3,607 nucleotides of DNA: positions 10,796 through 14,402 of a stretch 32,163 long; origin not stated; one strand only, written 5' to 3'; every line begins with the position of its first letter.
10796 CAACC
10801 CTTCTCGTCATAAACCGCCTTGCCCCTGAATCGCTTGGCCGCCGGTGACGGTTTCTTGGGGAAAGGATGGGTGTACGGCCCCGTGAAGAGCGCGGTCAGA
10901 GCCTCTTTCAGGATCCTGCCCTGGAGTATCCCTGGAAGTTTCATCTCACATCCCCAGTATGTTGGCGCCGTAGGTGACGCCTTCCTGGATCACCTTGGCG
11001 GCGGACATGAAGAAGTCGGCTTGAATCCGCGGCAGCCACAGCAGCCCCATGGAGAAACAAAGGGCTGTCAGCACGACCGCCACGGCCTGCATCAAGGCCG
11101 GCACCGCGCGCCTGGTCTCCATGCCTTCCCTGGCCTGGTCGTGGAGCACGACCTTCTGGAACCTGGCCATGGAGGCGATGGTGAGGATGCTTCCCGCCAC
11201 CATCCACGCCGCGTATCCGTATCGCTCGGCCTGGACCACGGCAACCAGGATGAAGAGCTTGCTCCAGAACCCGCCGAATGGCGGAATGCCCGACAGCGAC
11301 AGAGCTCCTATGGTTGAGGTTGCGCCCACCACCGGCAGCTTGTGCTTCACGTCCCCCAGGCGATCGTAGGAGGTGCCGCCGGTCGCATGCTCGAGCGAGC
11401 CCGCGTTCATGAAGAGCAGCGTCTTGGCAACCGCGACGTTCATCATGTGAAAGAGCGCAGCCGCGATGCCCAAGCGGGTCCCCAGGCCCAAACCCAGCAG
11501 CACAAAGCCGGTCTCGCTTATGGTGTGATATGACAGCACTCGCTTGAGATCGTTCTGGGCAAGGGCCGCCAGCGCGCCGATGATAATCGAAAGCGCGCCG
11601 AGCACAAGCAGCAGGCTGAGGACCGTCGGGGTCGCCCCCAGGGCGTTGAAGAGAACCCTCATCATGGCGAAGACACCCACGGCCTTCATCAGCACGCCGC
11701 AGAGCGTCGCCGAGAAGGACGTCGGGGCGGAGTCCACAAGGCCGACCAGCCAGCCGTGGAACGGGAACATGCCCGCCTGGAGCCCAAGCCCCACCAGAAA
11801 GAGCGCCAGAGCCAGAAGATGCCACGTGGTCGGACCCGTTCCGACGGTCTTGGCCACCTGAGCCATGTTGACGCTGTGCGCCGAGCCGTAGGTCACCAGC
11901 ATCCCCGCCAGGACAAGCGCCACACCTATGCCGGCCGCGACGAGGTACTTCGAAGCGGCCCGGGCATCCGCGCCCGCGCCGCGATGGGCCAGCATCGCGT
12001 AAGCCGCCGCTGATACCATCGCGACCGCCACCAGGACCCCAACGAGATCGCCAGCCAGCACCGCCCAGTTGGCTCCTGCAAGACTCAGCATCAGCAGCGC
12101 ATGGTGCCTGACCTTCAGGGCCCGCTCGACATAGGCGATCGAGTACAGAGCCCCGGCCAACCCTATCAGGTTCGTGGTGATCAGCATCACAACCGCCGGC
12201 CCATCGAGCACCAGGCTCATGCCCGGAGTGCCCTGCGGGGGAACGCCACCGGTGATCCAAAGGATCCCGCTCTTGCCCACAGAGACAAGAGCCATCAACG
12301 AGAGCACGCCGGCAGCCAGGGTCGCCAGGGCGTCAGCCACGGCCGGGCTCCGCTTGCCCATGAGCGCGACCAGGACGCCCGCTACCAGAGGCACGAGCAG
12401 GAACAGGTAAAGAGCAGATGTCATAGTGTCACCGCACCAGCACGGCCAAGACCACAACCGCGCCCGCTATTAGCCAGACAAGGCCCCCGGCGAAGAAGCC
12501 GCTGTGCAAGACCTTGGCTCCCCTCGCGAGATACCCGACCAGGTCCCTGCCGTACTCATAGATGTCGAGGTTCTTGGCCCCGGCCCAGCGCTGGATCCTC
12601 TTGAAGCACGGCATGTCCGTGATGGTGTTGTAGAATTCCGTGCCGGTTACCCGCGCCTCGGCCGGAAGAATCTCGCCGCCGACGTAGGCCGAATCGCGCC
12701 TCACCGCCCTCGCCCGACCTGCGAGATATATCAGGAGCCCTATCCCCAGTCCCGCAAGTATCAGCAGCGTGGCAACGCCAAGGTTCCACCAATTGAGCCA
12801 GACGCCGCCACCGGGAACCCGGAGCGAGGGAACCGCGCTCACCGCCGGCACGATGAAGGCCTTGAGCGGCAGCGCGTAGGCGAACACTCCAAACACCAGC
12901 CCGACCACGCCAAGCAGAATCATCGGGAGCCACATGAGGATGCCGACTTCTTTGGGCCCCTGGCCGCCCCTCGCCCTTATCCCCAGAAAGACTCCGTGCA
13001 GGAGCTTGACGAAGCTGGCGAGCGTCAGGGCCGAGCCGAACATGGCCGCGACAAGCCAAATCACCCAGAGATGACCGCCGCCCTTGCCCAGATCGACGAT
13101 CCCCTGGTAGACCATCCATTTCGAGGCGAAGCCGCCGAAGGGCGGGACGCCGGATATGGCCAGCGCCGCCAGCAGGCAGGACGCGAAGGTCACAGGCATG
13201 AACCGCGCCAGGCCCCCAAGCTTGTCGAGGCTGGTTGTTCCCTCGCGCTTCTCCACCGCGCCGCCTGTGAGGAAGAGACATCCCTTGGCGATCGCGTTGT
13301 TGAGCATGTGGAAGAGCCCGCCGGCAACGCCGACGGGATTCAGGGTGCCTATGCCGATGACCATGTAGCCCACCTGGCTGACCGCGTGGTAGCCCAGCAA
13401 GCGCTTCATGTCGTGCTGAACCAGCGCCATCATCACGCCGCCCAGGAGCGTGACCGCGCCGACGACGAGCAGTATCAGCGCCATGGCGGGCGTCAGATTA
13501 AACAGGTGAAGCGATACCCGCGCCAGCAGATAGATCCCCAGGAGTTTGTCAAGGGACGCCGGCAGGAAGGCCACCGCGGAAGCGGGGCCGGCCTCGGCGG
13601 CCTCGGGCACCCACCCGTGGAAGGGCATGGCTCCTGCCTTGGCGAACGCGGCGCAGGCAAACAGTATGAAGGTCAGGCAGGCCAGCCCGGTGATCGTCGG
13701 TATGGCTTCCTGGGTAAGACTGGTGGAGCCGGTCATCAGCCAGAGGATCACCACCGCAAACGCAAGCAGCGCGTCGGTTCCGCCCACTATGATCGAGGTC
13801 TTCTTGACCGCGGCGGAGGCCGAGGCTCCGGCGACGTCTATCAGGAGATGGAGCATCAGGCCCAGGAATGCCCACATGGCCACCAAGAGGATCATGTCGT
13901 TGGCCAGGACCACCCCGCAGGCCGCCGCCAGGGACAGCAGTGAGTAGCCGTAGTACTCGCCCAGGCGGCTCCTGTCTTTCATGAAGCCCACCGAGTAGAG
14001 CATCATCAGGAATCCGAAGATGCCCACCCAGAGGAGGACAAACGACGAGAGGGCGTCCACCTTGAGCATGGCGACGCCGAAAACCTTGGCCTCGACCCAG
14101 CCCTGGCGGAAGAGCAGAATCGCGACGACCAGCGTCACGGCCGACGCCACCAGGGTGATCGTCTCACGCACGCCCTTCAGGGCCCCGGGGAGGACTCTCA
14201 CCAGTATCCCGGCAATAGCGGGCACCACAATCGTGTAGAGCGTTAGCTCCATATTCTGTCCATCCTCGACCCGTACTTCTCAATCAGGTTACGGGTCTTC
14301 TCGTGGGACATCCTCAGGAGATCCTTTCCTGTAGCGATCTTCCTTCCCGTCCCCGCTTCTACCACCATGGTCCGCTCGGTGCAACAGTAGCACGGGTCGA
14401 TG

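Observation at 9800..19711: Hyc/FHL-type group 4 [NiFe] hydrogenase operon whose electron-input module is a sulfhydrogenase-like AsrA/HydB + FNR-like pair instead of formate dehydrogenase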

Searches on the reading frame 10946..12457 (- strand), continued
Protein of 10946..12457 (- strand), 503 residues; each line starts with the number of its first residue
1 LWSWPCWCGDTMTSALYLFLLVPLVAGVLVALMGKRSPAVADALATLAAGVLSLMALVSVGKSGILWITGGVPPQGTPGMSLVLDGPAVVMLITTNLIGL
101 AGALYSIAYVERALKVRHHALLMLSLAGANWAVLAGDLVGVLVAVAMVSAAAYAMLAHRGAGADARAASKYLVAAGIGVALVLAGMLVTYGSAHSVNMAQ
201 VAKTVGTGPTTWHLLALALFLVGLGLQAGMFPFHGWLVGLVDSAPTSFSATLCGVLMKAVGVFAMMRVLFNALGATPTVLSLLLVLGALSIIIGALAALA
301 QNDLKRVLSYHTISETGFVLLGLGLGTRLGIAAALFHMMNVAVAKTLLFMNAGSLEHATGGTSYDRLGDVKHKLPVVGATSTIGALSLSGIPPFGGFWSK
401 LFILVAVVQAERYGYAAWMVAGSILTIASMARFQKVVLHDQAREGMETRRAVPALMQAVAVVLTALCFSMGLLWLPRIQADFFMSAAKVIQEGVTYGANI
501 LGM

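Call 64: find_encoding_contigs(protein=P0123, flank=5000, max_places=1)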
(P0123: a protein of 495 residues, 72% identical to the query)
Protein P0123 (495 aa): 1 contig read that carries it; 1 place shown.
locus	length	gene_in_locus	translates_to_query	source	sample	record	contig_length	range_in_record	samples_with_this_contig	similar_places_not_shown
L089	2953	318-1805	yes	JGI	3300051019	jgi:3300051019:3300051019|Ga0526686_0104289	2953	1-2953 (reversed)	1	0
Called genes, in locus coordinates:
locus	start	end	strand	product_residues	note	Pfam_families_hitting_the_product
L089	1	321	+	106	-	?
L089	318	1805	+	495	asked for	PF00361:Proton_antipo_M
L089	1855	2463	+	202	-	PF00037:Fer4 (weak), PF12797:Fer4_2 (weak), PF12837:Fer4_6 (faint), PF13237:Fer4_10, PF14697:Fer4_21 (faint), PF12838:Fer4_7, PF13187:Fer4_9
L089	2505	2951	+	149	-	?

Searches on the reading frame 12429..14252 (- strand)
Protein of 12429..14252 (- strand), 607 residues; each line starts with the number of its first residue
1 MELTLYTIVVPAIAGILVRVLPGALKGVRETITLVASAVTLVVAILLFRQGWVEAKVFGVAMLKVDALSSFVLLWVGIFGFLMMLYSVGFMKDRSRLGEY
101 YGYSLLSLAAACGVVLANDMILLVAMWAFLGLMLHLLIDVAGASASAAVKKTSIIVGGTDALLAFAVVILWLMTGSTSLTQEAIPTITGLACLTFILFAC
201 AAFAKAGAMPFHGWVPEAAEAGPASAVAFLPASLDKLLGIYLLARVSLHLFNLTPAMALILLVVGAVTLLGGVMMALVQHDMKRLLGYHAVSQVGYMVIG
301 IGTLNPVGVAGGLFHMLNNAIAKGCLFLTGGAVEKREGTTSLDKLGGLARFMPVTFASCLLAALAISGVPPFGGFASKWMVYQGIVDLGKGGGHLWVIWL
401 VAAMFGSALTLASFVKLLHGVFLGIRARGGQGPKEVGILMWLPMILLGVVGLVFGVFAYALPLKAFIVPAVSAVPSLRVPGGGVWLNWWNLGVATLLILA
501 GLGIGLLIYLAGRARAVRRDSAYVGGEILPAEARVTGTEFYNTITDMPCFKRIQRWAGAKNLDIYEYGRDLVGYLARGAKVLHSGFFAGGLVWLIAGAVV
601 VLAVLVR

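Call 4: search_protein_families(library=pfam, proteins=[window:12429-14252:-], max_evalue=0.001)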
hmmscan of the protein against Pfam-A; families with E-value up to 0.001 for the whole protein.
window:12429-14252:- (607 aa): 2 families
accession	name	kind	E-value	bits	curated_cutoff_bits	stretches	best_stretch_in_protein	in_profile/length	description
PF00361.26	Proton_antipo_M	-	2.3e-46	158.8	21.5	1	117-390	1-280/294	NADH:quinone oxidoreductase/Mrp antiporter, TM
PF00662.26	Proton_antipo_N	-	6.9e-05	23.1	24.5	1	63-101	13-51/51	NADH-Ubiquinone oxidoreductase (complex I), chain 5 N-terminus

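Call 5: search_protein_families(library=ncbifam, proteins=[window:12429-14252:-], max_evalue=0.001)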
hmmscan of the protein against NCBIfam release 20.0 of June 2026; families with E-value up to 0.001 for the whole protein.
window:12429-14252:- (607 aa): 74 families (the best 25 are shown)
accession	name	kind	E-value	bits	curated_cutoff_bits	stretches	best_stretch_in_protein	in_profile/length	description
NF006419.0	PRK08668.1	equivalog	7.5e-76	256.2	617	1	7-548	7-561/613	NADH dehydrogenase subunit M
NF006240.0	PRK08376.1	subfamily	6.9e-70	236.4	662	1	3-474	6-507/521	putative monovalent cation/H+ antiporter subunit D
NF005097.0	PRK06525.1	equivalog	3e-61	207.6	430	1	2-460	3-477/480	hydrogenase 4 subunit D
NF009287.0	PRK12647.1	equivalog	8.6e-60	203.1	937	1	59-512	67-518/773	putative monovalent cation/H+ antiporter subunit A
NF005141.0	PRK06590.1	equivalog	9e-59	199.9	556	1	3-606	4-610/615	NADH-quinone oxidoreductase subunit L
NF009288.0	PRK12648.1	equivalog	1.3e-57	195.6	1104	1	45-521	55-532/954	monovalent cation/H+ antiporter subunit A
NF005086.0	PRK06521.1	equivalog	4.8e-56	190.5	667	1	5-460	12-494/669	hydrogenase 4 subunit B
NF009310.0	PRK12668.1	equivalog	1.5e-53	182.6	564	1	7-461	9-437/584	Na(+)/H(+) antiporter subunit D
NF009290.0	PRK12650.1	equivalog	1.5e-53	182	980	1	27-504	29-514/966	DUF4040 family protein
TIGR00940.1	2a6301s01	subfamily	5.5e-53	180.4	920.45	1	51-511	60-541/793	monovalent cation:proton antiporter subunit A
NF009289.0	PRK12649.1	equivalog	6.3e-53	180.3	1117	1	35-512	47-536/789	putative monovalent cation/H+ antiporter subunit A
TIGR01974.1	NDH_I_L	subfamily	2.8e-52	178.5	407.5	1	51-514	65-533/630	NADH-quinone oxidoreductase subunit L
NF009285.0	PRK12645.1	equivalog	5.1e-52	177.2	1028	1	62-479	73-513/804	Na+/H+ antiporter subunit A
NF006236.0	PRK08375.1-1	equivalog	5.4e-45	154.3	663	1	5-460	10-483/493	putative monovalent cation/H+ antiporter subunit D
NF006418.0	PRK08667.1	equivalog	2.9e-44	151.7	794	1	27-461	30-489/644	hydrogenase membrane subunit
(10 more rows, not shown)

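Call 70: search_solved_structures(query=window:12429-14252:-, max_evalue=1e-30, show_alignments=3)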
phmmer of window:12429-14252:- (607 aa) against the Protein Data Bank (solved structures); distinct sequences matched with E-value up to 1e-30: 9.
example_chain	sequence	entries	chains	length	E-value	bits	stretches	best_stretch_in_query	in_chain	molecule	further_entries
6cfw_H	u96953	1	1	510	2.1e-42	148.5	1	6-471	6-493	Monovalent cation/H+ antiporter subunit D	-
7d3u_A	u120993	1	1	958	2.9e-41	144.7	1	58-509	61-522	Monovalent Na+/H+ antiporter subunit A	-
8e9g_L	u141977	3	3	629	8.1e-41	143.3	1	63-511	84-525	NADH-quinone oxidoreductase, L subunit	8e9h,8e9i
6u8y_X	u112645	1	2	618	1.5e-39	139.1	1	8-532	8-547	NADH dehydrogenase subunit M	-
7qru_A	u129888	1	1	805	1.7e-39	138.9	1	63-511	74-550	Na+/H+ antiporter subunit A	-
6z16_A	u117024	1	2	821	1.1e-34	123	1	65-509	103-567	Multisubunit Na+/H+ antiporter, A subunit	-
7qru_D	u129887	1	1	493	1.8e-34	122.3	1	56-458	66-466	Na+/H+ antiporter subunit D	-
6hum_F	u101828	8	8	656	1.4e-33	119.4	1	52-407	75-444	NADH dehydrogenase subunit 5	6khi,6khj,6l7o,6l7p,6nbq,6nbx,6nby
4he8_L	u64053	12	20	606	2.9e-31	111.7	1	20-509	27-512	NADH-quinone oxidoreductase subunit 12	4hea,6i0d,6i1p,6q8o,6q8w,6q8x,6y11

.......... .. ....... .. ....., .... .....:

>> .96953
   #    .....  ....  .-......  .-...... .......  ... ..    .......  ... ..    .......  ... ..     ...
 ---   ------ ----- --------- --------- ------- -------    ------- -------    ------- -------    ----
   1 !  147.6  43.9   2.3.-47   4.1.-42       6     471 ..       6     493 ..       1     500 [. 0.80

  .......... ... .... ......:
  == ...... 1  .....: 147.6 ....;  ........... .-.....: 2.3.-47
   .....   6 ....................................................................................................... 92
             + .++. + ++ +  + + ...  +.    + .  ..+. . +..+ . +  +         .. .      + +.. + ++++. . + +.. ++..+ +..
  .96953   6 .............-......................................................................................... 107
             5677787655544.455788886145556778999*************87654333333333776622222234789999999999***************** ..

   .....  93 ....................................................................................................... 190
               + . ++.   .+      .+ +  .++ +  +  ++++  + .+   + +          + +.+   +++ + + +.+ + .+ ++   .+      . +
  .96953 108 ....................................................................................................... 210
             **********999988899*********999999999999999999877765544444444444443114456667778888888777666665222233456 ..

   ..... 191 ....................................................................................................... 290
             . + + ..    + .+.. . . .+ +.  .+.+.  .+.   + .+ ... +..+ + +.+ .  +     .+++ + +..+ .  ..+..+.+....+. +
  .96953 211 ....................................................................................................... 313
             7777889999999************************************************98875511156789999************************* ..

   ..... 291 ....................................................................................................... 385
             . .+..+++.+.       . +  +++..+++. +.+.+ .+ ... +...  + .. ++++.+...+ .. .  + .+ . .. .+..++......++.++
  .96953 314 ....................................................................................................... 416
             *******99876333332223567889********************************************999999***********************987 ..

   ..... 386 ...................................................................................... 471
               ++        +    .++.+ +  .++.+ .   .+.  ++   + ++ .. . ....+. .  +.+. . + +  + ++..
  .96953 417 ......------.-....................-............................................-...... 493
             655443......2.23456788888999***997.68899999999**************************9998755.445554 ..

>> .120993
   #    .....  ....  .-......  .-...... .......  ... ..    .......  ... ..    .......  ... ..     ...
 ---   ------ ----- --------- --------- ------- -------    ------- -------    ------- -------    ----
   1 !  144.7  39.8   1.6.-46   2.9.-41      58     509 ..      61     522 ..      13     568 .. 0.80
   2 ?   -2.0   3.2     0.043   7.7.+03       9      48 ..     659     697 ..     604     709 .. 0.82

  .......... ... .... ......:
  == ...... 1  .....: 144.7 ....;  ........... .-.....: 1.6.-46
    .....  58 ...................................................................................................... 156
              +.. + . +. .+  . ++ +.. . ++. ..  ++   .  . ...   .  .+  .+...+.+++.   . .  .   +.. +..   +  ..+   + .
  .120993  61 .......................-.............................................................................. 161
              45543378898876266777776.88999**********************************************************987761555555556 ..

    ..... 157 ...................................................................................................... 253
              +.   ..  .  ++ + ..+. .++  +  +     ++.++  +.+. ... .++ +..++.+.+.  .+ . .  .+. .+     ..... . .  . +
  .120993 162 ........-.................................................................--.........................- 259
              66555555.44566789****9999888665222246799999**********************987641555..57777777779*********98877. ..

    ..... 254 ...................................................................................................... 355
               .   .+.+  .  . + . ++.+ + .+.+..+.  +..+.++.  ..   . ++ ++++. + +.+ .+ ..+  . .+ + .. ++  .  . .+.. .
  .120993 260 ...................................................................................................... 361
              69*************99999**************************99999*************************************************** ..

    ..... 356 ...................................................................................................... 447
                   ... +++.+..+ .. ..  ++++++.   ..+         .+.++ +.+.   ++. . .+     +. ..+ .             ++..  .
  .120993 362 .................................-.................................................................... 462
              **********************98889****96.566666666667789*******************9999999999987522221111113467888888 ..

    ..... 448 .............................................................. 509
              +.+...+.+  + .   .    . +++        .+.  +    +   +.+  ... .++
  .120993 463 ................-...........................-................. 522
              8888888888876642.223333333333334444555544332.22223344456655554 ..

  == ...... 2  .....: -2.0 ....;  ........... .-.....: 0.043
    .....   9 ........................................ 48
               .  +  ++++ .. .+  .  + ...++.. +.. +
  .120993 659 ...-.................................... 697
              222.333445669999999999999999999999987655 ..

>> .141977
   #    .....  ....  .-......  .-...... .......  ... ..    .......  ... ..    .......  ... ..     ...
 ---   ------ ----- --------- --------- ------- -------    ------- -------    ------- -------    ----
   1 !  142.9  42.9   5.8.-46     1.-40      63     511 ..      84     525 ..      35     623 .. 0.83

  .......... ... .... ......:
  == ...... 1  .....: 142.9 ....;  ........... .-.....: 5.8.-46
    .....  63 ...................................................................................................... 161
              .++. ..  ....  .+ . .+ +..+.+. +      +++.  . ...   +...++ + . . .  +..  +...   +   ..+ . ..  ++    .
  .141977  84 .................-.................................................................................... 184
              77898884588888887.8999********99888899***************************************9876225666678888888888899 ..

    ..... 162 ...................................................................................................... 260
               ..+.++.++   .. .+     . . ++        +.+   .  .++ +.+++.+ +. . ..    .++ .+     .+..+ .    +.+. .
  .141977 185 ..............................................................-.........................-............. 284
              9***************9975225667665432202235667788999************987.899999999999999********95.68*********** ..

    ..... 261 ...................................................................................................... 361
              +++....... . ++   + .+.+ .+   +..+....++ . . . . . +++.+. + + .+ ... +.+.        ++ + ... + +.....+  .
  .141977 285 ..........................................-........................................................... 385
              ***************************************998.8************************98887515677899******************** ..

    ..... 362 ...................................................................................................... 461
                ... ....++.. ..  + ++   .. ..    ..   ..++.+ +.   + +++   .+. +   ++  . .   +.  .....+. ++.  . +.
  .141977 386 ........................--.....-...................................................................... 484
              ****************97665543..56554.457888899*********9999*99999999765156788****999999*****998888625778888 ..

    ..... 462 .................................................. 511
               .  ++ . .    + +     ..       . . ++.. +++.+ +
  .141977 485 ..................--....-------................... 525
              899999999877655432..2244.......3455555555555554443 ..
